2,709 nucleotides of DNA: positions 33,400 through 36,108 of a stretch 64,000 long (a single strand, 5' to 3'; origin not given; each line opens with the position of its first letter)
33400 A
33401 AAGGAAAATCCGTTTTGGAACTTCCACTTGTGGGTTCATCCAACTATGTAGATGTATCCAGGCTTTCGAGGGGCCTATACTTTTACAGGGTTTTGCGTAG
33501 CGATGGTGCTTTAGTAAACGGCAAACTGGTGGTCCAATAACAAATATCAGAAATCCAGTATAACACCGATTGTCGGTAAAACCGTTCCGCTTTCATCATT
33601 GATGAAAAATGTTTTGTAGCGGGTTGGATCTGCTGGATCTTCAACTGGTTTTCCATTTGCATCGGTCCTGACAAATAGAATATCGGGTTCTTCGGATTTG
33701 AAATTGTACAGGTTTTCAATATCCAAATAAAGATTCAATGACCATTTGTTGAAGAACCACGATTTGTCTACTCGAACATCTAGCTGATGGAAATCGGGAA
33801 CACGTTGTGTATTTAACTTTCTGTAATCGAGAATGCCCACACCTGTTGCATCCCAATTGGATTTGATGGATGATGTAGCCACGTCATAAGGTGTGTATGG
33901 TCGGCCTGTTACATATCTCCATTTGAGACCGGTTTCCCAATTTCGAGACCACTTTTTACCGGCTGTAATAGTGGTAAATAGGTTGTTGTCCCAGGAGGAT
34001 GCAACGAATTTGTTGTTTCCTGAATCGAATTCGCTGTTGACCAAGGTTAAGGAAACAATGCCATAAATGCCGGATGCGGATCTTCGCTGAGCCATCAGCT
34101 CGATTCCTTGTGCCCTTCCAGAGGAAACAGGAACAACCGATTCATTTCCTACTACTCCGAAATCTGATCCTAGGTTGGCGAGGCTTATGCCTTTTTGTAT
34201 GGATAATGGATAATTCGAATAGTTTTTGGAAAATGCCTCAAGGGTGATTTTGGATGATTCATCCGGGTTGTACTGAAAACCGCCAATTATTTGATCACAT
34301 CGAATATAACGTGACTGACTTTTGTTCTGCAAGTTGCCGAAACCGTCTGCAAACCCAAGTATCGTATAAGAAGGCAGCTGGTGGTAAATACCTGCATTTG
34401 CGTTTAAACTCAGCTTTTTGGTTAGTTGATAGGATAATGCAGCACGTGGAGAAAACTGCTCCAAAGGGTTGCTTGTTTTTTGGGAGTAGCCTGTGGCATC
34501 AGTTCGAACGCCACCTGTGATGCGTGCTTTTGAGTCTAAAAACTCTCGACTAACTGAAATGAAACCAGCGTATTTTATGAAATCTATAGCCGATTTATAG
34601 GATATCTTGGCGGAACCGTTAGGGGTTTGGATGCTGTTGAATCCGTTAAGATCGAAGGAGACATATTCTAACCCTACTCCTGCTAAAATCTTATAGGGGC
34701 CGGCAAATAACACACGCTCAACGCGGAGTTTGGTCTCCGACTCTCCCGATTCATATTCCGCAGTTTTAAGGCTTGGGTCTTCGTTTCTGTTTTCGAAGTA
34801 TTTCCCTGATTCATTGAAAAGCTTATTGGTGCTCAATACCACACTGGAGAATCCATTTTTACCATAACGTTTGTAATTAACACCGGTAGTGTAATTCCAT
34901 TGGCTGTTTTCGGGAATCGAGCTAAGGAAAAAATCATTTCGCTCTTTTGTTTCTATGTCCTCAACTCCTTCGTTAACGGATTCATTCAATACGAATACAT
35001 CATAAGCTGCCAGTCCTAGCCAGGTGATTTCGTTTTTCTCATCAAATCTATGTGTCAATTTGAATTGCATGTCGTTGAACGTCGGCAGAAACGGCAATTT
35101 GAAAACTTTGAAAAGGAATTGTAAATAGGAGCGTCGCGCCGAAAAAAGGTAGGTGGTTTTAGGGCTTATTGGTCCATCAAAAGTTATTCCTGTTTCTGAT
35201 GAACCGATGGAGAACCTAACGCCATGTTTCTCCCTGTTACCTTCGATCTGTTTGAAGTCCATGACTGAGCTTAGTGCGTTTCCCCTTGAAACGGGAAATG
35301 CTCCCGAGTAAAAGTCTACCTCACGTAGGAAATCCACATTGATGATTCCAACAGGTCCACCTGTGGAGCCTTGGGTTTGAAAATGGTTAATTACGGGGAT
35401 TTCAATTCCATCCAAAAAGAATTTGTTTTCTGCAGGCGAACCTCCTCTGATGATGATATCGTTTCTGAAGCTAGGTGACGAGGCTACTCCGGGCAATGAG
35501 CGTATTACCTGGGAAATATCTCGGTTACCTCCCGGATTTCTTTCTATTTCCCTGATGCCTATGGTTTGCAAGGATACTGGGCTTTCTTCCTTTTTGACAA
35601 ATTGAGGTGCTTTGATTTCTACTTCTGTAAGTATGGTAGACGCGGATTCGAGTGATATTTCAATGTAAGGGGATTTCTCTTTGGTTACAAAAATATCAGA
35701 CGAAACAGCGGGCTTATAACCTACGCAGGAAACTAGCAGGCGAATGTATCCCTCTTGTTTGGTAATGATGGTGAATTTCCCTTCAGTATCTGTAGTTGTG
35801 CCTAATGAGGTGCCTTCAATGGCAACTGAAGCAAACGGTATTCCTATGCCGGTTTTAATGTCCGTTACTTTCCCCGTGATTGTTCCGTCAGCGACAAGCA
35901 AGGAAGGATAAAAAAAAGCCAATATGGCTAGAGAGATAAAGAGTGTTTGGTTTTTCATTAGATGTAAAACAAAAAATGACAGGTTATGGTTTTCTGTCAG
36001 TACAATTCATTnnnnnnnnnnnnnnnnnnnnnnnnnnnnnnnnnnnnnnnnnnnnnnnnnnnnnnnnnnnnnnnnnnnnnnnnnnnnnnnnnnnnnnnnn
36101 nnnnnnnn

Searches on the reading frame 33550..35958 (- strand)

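Call 10: search_protein_families(library=ncbifam, proteins=[window:33550-35958:-], max_evalue=10)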
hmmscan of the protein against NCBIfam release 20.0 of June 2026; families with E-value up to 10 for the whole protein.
window:33550-35958:- (803 aa): 2 families
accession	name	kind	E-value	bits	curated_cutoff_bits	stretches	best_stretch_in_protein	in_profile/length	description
TIGR04056.1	OMP_RagA_SusC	subfamily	9.1e-15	54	368.25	1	26-159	2-126/981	SusC/RagA family TonB-linked outer membrane protein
NF052345.1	S_layer_anammox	exception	1.3e-07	29.5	1400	1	22-108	1310-1396/1596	Kustd1514 family S-layer glycoprotein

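Call 59: search_protein_families(library=pfam, proteins=[window:33550-35958:-], max_evalue=0.001)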
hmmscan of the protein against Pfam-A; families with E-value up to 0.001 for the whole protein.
window:33550-35958:- (803 aa): 4 families
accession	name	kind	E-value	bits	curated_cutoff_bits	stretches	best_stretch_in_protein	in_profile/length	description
PF00593.30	TonB_dep_Rec_b-barrel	-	5.5e-17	63.2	27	1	346-750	53-436/436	TonB dependent receptor-like, beta-barrel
PF13715.12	CarbopepD_reg_2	-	1.2e-16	60.9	32.2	1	27-113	1-86/88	CarboxypepD_reg-like domain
PF13620.12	CarboxypepD_reg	-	1.6e-13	51.3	32.3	1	26-103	1-81/82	Carboxypeptidase regulatory-like domain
PF07715.20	Plug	-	3e-09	37.8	23.9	1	123-226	2-100/107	TonB-dependent Receptor Plug Domain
